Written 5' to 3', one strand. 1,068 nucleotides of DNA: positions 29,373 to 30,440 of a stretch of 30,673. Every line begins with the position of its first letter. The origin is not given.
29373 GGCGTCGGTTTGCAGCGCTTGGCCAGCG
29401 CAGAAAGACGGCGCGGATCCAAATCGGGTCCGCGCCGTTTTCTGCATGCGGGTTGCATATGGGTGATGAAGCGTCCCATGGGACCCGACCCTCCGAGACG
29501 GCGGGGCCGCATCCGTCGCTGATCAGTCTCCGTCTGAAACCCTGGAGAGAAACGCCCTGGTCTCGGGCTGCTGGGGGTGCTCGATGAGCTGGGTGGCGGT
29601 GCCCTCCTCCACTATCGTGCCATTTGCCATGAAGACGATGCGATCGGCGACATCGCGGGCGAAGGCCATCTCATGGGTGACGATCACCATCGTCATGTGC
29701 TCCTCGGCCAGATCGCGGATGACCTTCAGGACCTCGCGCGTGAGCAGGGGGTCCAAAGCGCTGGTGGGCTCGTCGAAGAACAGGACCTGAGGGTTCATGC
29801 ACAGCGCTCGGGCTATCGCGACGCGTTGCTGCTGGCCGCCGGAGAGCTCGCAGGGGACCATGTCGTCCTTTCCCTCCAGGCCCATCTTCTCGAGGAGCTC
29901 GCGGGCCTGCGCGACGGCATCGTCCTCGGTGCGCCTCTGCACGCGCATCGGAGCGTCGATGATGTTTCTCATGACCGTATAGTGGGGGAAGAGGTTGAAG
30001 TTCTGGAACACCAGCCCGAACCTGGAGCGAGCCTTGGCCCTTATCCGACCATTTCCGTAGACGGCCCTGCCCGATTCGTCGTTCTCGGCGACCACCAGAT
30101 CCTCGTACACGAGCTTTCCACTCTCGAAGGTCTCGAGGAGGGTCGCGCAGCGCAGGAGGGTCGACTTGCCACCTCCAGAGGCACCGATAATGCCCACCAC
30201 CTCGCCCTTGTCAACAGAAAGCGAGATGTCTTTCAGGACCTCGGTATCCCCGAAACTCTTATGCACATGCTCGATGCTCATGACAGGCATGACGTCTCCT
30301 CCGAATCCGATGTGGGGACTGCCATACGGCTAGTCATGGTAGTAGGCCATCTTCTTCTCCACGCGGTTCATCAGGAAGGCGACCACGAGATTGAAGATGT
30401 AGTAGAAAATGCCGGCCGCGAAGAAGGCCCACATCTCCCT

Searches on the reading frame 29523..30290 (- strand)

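Call 4: search_protein_families(library=pfam, proteins=[window:29523-30290:-])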
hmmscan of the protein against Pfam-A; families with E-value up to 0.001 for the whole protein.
window:29523-30290:- (255 aa): 4 families
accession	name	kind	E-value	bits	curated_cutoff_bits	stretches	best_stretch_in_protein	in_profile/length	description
PF00005.33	ABC_tran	-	4.6e-33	115.1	25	1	19-177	1-137/137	ABC transporter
PF13304.12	AAA_21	-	2.2e-11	44.8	27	1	140-208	229-300/304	AAA domain, putative AbiEii toxin, Type IV TA system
PF02463.25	SMC_N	-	2.7e-05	24.2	40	1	30-218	25-208/220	RecF/RecN/SMC N terminal domain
PF09818.15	ABC_ATPase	-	0.00038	20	23.2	0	144-223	153-248/283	P-loop domain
